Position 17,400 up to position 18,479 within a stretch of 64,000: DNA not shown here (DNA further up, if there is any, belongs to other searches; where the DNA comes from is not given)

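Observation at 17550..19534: Convergent two-gene operon of unknowns (402-aa protein plus HExxH-motif protein) facing the helicase-nuclease pair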

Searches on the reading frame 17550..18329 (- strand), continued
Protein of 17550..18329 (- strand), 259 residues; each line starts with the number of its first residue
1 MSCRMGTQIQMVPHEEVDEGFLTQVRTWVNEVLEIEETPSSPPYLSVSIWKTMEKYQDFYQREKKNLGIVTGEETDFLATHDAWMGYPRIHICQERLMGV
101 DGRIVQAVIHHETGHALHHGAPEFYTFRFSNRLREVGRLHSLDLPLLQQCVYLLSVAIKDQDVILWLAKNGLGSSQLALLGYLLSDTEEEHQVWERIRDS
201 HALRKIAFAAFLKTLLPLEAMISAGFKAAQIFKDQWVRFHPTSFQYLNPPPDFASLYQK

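Call 109: search_protein_families(library=pfam, proteins=[L105:7013-7438:+, L105:8192-9232:-, L105:9245-9820:-, L105:9872-10186:-, L097:2735-3556:-, L097:3724-4278:-, L097:4684-5202:+], max_evalue=0.001)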
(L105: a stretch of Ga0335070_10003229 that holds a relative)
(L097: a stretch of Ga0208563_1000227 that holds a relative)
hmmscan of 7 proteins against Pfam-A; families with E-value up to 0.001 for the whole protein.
L105:7013-7438:+ (141 aa): 1 family
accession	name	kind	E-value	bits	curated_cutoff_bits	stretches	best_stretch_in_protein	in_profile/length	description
PF00582.32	Usp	-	2.6e-31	109.5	24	1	4-139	2-141/141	Universal stress protein family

L105:8192-9232:- (346 aa): 1 family
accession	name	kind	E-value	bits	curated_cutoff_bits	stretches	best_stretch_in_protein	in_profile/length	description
PF03235.19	GmrSD_N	-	5.6e-21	76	33.2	1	19-157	11-198/199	GmrSD restriction endonuclease, N-terminal domain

L105:9245-9820:- (191 aa): 0 families

L105:9872-10186:- (104 aa): 1 family
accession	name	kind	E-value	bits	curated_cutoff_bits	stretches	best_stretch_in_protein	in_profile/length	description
PF10543.14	ORF6N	-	0.00029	21.5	27.8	1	4-38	57-86/86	ORF6N domain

L097:2735-3556:- (273 aa): 2 families
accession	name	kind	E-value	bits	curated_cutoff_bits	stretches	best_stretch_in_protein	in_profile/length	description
PF22558.3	REase-ARP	-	2.2e-21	77.1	27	1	37-270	31-270/270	Restriction Endonuclease associating with ARP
PF20796.3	PDDEXK_13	-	0.00011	22.1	27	1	123-270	157-289/290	PD-(D/E)XK nuclease superfamily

L097:3724-4278:- (184 aa): 0 families

L097:4684-5202:+ (172 aa): 2 families
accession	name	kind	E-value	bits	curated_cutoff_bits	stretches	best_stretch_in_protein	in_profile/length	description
PF13413.12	HTH_25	-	4.7e-21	74.8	24.6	1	19-78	1-61/62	Helix-turn-helix domain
PF12844.13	HTH_19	-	2.8e-05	24.4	30.2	1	17-82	1-61/64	Helix-turn-helix domain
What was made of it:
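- In relatives the slot between the HExxH gene and RecD2 holds restriction-like genes: GmrSD_N and REase-ARP (call 109).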
